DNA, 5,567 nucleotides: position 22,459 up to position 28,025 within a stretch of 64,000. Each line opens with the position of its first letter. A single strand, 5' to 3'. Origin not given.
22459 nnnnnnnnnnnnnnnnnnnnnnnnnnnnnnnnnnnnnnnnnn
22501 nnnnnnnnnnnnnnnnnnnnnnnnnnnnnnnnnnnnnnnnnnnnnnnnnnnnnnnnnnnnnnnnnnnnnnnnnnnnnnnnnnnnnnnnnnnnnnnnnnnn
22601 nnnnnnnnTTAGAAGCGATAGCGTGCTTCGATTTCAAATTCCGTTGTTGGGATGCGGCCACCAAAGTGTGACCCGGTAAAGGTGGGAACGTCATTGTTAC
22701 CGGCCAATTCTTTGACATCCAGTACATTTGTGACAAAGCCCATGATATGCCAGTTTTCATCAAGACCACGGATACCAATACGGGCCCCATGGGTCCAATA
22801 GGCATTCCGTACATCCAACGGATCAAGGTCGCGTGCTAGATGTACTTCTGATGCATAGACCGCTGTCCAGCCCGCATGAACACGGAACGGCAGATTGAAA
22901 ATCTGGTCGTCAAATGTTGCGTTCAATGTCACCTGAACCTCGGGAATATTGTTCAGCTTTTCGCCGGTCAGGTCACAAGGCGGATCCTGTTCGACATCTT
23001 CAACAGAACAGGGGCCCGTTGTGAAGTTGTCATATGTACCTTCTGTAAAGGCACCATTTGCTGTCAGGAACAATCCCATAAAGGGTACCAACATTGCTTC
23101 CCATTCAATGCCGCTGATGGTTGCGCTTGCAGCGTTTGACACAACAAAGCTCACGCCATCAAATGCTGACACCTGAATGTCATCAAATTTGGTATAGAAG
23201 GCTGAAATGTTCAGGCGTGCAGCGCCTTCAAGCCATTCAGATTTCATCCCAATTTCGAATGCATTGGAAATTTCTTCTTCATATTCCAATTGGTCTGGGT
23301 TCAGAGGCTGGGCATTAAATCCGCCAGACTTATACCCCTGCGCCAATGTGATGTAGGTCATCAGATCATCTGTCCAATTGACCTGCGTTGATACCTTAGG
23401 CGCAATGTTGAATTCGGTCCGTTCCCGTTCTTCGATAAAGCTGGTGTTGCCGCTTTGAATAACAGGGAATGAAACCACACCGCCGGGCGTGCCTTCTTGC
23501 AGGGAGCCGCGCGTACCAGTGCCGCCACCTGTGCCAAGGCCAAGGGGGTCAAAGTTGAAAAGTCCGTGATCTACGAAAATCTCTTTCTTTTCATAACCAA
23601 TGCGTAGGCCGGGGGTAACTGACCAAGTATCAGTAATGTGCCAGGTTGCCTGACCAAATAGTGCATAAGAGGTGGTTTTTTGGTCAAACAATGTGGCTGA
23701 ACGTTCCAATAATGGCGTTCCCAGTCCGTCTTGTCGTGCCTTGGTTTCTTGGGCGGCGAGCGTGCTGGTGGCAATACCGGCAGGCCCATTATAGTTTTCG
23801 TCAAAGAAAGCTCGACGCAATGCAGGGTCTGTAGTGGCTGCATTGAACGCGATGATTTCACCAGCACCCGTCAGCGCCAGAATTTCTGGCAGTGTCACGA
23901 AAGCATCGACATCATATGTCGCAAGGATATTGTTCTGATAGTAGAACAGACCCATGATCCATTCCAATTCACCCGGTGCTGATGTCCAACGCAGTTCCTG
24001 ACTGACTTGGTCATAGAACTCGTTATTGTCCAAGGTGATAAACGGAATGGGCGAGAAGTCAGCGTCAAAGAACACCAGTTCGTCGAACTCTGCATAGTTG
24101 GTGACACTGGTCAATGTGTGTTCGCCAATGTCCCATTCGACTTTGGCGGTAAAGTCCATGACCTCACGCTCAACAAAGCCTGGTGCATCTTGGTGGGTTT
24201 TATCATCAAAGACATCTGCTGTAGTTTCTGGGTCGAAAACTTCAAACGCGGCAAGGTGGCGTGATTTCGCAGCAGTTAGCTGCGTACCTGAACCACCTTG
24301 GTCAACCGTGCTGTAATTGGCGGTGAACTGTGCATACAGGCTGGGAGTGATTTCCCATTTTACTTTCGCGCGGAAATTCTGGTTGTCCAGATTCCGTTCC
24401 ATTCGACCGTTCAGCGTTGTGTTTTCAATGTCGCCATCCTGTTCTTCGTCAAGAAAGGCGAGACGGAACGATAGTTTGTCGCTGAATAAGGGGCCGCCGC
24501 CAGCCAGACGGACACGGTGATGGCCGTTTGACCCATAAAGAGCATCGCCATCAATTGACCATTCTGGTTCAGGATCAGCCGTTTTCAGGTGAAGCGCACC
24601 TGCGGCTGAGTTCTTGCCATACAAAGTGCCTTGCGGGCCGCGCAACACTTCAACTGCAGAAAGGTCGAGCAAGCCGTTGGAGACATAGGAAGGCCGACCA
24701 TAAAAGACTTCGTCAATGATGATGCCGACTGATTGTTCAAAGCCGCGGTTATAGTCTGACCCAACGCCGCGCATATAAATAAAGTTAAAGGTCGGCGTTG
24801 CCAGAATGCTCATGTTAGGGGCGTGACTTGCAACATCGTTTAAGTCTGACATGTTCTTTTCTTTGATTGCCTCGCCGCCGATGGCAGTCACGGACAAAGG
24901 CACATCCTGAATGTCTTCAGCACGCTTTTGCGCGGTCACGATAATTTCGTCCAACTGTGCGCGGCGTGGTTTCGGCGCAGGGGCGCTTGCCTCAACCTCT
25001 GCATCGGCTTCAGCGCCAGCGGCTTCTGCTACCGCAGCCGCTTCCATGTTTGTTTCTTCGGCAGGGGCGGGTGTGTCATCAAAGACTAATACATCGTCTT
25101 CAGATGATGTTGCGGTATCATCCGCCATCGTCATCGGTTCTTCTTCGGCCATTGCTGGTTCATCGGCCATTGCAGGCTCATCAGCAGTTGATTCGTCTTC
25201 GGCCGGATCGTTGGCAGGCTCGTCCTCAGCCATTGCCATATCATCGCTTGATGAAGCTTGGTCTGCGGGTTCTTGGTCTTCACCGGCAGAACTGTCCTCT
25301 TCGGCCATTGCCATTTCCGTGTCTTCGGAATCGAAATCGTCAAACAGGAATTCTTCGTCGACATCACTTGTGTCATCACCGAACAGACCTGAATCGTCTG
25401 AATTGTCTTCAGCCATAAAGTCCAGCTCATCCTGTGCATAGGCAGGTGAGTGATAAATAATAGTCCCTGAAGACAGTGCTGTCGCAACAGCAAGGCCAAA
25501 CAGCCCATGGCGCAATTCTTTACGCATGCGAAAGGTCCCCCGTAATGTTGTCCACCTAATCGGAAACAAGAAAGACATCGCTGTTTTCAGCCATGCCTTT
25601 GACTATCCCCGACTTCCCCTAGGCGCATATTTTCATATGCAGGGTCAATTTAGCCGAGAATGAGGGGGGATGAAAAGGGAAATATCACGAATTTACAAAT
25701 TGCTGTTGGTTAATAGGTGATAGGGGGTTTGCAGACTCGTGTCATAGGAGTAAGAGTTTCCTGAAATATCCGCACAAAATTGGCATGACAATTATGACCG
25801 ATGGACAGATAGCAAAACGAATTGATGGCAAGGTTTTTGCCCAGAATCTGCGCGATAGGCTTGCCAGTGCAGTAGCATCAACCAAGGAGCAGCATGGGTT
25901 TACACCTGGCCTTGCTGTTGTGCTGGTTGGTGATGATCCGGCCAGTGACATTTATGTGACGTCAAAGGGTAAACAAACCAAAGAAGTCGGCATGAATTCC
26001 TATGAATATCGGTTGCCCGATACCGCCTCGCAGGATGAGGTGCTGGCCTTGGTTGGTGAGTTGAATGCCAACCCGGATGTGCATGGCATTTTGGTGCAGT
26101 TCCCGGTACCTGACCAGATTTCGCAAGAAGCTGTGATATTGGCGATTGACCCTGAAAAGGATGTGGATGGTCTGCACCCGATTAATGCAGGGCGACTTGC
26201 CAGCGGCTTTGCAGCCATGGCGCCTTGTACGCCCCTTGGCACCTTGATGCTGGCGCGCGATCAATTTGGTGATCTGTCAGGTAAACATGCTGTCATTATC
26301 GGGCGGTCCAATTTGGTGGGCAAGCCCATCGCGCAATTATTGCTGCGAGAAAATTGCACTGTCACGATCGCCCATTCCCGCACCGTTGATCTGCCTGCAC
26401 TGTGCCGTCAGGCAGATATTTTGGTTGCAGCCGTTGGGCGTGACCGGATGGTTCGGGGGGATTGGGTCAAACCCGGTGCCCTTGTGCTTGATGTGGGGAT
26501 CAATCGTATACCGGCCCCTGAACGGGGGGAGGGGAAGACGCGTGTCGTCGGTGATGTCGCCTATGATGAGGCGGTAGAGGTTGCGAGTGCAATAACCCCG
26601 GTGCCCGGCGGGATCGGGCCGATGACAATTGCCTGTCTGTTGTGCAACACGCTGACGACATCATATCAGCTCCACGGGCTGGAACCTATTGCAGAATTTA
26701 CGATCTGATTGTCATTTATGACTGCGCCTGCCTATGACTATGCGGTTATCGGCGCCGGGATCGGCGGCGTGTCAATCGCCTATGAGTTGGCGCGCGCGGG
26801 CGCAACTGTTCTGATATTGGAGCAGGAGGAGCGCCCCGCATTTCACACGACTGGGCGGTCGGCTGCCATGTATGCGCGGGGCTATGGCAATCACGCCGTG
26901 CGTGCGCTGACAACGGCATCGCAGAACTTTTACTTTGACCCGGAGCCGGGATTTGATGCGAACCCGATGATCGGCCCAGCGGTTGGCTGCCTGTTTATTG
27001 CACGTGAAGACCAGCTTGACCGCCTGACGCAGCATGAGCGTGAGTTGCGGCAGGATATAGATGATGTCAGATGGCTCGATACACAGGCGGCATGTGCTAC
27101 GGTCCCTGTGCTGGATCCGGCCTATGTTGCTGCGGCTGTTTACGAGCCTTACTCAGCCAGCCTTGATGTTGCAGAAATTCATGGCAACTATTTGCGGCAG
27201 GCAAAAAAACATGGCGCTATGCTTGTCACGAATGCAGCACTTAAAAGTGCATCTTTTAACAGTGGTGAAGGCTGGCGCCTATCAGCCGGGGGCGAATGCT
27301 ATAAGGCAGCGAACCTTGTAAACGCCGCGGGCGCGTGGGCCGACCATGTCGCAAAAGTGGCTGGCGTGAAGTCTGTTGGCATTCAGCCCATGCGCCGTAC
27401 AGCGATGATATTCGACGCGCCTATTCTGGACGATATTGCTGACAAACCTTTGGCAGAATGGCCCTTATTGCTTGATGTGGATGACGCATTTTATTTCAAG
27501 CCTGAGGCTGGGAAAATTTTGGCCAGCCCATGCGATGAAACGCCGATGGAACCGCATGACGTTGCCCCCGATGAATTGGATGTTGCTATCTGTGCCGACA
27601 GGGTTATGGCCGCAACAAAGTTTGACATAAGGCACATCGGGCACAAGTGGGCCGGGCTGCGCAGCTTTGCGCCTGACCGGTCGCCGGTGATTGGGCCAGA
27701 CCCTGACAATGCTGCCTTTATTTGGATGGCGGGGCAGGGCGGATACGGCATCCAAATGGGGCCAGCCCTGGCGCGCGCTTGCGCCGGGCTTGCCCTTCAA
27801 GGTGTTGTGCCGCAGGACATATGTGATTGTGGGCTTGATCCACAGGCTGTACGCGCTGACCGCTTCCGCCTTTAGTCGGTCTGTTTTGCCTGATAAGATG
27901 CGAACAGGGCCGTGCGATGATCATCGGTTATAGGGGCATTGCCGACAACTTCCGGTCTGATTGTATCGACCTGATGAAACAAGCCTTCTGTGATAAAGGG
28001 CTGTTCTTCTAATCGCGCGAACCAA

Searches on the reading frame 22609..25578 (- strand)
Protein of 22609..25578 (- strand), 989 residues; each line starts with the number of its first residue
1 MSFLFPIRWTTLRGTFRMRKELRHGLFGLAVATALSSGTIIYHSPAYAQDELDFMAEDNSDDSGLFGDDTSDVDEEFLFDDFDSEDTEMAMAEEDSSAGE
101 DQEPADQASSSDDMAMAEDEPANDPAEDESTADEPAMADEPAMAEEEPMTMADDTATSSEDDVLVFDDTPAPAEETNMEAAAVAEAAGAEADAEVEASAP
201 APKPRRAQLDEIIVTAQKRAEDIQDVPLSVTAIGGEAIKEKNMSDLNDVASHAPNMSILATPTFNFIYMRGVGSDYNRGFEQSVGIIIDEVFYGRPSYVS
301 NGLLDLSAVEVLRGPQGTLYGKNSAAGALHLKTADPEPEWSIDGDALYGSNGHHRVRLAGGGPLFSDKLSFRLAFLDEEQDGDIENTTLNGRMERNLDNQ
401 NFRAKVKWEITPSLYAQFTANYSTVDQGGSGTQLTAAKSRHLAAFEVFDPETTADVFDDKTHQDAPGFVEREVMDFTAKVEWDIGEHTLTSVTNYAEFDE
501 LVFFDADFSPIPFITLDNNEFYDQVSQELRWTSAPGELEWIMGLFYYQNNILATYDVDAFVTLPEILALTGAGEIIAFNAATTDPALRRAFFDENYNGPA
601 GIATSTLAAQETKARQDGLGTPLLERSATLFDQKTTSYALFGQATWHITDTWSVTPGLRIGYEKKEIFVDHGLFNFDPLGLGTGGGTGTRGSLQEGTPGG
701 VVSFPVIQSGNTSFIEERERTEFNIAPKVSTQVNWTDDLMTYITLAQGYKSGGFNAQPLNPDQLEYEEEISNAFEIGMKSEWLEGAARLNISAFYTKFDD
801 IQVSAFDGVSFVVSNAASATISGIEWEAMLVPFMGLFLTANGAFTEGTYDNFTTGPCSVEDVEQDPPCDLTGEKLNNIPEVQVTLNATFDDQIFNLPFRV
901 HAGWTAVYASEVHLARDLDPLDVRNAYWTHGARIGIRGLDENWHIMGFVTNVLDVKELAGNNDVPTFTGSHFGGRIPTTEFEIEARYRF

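Call 7: search_protein_families(library=pfam, proteins=[window:22609-25578:-])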
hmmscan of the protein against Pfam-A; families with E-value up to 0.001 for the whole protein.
window:22609-25578:- (989 aa): 3 families
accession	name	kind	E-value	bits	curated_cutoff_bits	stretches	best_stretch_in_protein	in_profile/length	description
PF00593.30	TonB_dep_Rec_b-barrel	-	4.5e-31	109.6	27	1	439-952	38-436/436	TonB dependent receptor-like, beta-barrel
PF07715.20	Plug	-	1.5e-13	51.6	23.9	1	223-328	2-107/107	TonB-dependent Receptor Plug Domain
PF25183.1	OMP_b-brl_4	-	9.6e-05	21.4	30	0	629-689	359-414/838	Outer membrane beta barrel domain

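Call 73: search_protein_families(library=ncbifam, max_evalue=0.001, proteins=[window:22609-25578:-])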
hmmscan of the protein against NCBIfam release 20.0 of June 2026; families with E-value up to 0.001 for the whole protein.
window:22609-25578:- (989 aa): 20 families
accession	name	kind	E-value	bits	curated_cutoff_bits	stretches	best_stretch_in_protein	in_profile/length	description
TIGR01783.1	TonB-siderophor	subfamily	2.7e-24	85.8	223.5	2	225-441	1-209/649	TonB-dependent siderophore receptor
TIGR01785.1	TonB-hemin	subfamily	1.1e-20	73.7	316.85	2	209-427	1-227/677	TonB-dependent heme/hemoglobin receptor family protein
TIGR01786.1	TonB-hemlactrns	subfamily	1e-14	53.8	323.75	2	210-432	1-245/719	TonB-dependent hemoglobin/transferrin/lactoferrin family receptor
NF010010.0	PRK13483.1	equivalog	3.2e-11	41.9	927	1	195-376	19-211/660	ligand-gated channel protein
NF053590.1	TonB_dep_TOL0244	equivalog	6e-10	38.4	645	1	208-482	9-289/604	TOL_0244 family TonB-dependent receptor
NF007349.0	PRK09840.1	equivalog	1e-09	37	686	1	181-382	28-222/760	catecholate siderophore receptor Fiu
NF050067.1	TonBEntbctnRecCfrA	equivalog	2.3e-08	32.8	1200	1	206-396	23-227/698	TonB-dependent ferric enterobactin receptor CfrA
NF010038.0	PRK13513.1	equivalog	1e-07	30.9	942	1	203-374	29-211/659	ligand-gated channel protein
NF049945.1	TonB_dep_FCYXU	equivalog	2.1e-07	29.9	825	1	205-361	32-200/697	TonB-dependent receptor, FCYXU motif-type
NF047944.1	FoxamRcptFoxA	equivalog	3.4e-06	25.7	1300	1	220-386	48-216/697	ferrioxamine B receptor FoxA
NF007465.0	PRK10044.1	equivalog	6.7e-06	24.6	803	1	197-337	52-190/726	ferrichrome porin FhuA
NF010650.0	PRK14049.1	equivalog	7.4e-06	24.4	904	1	222-381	78-236/729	ferrioxamine B receptor precursor protein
NF010011.0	PRK13484.1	equivalog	7.8e-06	24.4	1197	1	208-340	29-166/682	IreA family TonB-dependent siderophore receptor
NF010048.1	PRK13524.1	subfamily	1.8e-05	23.4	493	0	308-431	150-291/744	FepA family TonB-dependent siderophore receptor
NF010012.0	PRK13486.1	equivalog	2.1e-05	23.1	924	0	627-671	376-416/696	TonB-dependent receptor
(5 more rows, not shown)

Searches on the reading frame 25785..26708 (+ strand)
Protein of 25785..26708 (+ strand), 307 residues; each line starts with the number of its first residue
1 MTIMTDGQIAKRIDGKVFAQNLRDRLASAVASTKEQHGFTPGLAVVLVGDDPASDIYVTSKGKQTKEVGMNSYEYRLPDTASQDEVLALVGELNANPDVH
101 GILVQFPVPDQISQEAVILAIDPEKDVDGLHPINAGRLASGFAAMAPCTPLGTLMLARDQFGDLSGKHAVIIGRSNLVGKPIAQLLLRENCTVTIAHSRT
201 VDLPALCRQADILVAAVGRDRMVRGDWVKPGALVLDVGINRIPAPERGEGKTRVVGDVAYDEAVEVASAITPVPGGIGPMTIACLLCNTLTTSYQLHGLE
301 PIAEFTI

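Call 36: search_protein_families(library=pfam, max_evalue=0.1, proteins=[window:25785-26708:+])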
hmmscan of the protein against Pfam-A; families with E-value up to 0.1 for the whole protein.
window:25785-26708:+ (307 aa): 2 families
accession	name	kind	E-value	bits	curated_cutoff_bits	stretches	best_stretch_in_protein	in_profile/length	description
PF02882.25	THF_DHG_CYH_C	-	2.2e-62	209.5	27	1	131-292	1-155/160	Tetrahydrofolate dehydrogenase/cyclohydrolase, NAD(P)-binding domain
PF00763.28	THF_DHG_CYH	-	2.9e-39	134.4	32.8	1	13-128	1-115/115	Tetrahydrofolate dehydrogenase/cyclohydrolase, catalytic domain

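Call 40: find_homologous_proteins(query=window:25785-26708:+, max_evalue=1e-80)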
Query window:25785-26708:+ (307 aa): 7902 proteins with E <= 1e-80 among 8000 candidates; the best 120 are listed.
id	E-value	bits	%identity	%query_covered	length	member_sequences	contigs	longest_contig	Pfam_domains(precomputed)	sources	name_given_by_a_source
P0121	4.3e-199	678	100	100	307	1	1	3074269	PF02882.26,PF00763.29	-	-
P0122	1.5e-170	584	86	99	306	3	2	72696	PF02882.26,PF00763.29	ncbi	-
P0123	7.1e-168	575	84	99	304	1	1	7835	PF02882.26,PF00763.29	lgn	-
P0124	1.4e-166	571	84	99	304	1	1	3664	PF02882.26,PF00763.29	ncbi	-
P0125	9.1e-157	539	81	99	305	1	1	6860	PF02882.26,PF00763.29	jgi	-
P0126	1.0e-156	539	80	99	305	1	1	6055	PF02882.26,PF00763.29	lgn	-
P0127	1.7e-132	459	71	96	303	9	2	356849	PF02882.26,PF00763.29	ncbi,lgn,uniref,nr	ncbi:bifunctional methylenetetrahydrofolate dehydrogenase/methenyltetrahydrofolate cyclohydrolase Fo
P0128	6.0e-131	454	70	95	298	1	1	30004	PF02882.26,PF00763.29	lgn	-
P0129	9.7e-131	454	69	98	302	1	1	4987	PF02882.26,PF00763.29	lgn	-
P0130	2.5e-130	452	71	95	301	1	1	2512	PF02882.26,PF00763.29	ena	-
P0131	1.7e-129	449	69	96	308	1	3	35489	PF02882.26,PF00763.29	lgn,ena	-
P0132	2.3e-129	449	70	95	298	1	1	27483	PF02882.26,PF00763.29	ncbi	ncbi:MAG: bifunctional methylenetetrahydrofolate dehydrogenase/methenyltetrahydrofolate cyclohydrola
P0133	2.9e-129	449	68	98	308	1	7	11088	PF02882.26,PF00763.29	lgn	-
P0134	3.7e-129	448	69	96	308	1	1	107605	PF02882.26,PF00763.29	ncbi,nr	ncbi:MAG: bifunctional methylenetetrahydrofolate dehydrogenase/methenyltetrahydrofolate cyclohydrola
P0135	3.9e-129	448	68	98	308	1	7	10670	PF02882.26,PF00763.29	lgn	-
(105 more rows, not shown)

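Call 41: find_encoding_contigs(protein=P0122, flank=10000, max_places=2)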
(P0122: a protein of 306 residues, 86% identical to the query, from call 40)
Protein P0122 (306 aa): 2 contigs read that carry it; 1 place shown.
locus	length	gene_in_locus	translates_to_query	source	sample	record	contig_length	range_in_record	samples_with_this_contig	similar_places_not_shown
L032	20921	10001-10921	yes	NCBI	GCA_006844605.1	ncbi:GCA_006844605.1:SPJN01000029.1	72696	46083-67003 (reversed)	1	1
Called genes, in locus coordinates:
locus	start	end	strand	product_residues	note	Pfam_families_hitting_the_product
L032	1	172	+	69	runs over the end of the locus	-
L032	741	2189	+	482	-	PF12161:HsdM_N (weak), PF02384:N6_Mtase, PF07669:Eco57I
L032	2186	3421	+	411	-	PF01420:Methylase_S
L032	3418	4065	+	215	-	PF18734:HEPN_AbiU2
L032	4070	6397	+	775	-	PF04313:HSDR_N (faint), PF00270:DEAD, PF04851:ResIII, PF18766:SWI2_SNF2, PF00271:Helicase_C (weak), PF08463:EcoEI_R_C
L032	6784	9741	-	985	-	PF07715:Plug, PF00593:TonB_dep_Rec_b-barrel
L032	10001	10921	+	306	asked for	PF00763:THF_DHG_CYH, PF02882:THF_DHG_CYH_C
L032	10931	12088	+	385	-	PF00890:FAD_binding_2 (faint), PF01266:DAO, PF13450:NAD_binding_8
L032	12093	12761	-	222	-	PF02798:GST_N, PF13409:GST_N_2 (weak), PF00043:GST_C, PF13410:GST_C_2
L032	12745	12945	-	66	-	-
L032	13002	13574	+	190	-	-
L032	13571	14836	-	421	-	PF00875:DNA_photolyase, PF03441:FAD_binding_7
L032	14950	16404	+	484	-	PF02541:Ppx-GppA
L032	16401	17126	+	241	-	PF01728:FtsJ, PF13847:Methyltransf_31 (faint)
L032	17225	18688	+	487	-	PF00478:IMPDH, PF00571:CBS, PF03060:NMO, PF01070:FMN_dh (faint)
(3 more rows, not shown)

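Call 42: find_encoding_contigs(protein=P0123, flank=10000, max_places=1)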
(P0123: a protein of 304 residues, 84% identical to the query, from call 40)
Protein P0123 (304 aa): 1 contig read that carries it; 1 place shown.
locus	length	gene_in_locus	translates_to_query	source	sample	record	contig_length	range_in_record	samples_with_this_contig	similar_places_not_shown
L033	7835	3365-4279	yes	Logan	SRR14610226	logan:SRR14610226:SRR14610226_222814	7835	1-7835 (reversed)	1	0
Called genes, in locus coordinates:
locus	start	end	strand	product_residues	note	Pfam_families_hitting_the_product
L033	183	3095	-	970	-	PF07715:Plug, PF00593:TonB_dep_Rec_b-barrel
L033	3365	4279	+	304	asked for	PF00763:THF_DHG_CYH, PF02882:THF_DHG_CYH_C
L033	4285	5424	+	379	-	PF00890:FAD_binding_2 (weak), PF01266:DAO, PF07992:Pyr_redox_2 (faint), PF13450:NAD_binding_8 (weak)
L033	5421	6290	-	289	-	PF02798:GST_N, PF13417:GST_N_3, PF13409:GST_N_2, PF00043:GST_C (weak), PF13410:GST_C_2 (weak)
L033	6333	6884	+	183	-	-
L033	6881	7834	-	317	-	?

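Call 43: find_encoding_contigs(protein=P0125, flank=10000, max_places=1)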
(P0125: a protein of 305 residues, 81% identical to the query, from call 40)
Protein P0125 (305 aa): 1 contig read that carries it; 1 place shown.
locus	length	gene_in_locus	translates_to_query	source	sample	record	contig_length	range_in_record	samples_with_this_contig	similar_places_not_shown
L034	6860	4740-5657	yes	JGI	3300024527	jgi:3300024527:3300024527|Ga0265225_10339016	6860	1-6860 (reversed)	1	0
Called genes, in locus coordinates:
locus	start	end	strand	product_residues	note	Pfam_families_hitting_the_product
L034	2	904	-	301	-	?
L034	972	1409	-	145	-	PF22381:Staph_reg_Sar_Rot (weak), PF12802:MarR_2, PF01047:MarR, PF13463:HTH_27 (weak)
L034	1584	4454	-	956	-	PF07715:Plug, PF00593:TonB_dep_Rec_b-barrel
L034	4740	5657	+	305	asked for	PF00763:THF_DHG_CYH, PF02882:THF_DHG_CYH_C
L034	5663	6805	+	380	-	PF01266:DAO, PF13450:NAD_binding_8 (weak)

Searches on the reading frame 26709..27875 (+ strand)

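Call 36: search_protein_families(library=pfam, max_evalue=0.1, proteins=[window:26709-27875:+])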
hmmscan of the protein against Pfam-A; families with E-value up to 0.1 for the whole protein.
window:26709-27875:+ (388 aa): 14 families
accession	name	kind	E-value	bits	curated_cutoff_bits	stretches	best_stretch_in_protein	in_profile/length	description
PF01266.30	DAO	-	2.3e-53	182.4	27.9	1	10-359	1-351/353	FAD dependent oxidoreductase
PF13450.12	NAD_binding_8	-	2.7e-08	34.4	21.9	1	13-64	1-52/68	NAD(P)-binding Rossmann-like domain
PF07992.20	Pyr_redox_2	-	3.5e-06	27.1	26.1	1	9-53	1-45/291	Pyridine nucleotide-disulphide oxidoreductase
PF00890.30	FAD_binding_2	-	8.5e-06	25.6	20.4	1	10-61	1-52/414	FAD binding domain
PF01494.25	FAD_binding_3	-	0.0017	18.1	22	1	11-47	4-40/349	FAD binding domain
PF01134.28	GIDA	-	0.005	16.4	22.1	1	11-40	2-31/391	Glucose inhibited division protein A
PF03486.20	HI0933_like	-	0.0055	16.6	50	1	10-43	2-35/244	HI0933-like protein Rossmann domain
PF02737.24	3HCDH_N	-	0.0058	17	22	1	12-57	3-48/180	3-hydroxyacyl-CoA dehydrogenase, NAD binding domain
PF12831.13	FAD_oxidored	-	0.0088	15.8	27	1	10-40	1-31/416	FAD dependent oxidoreductase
PF13738.12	Pyr_redox_3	-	0.013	15.2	30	1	13-40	2-30/305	Pyridine nucleotide-disulphide oxidoreductase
PF00070.33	Pyr_redox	-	0.014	16.3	22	1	12-49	3-39/82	Pyridine nucleotide-disulphide oxidoreductase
PF01946.23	Thi4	-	0.024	14.3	26.2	1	9-40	18-50/235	Thi4 family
PF02558.23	ApbA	-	0.067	13.2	22.2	0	11-43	1-32/150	Ketopantoate reductase PanE/ApbA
PF05834.18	Lycopene_cycl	-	0.075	12.5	23.4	0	10-45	1-38/380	Lycopene cyclase protein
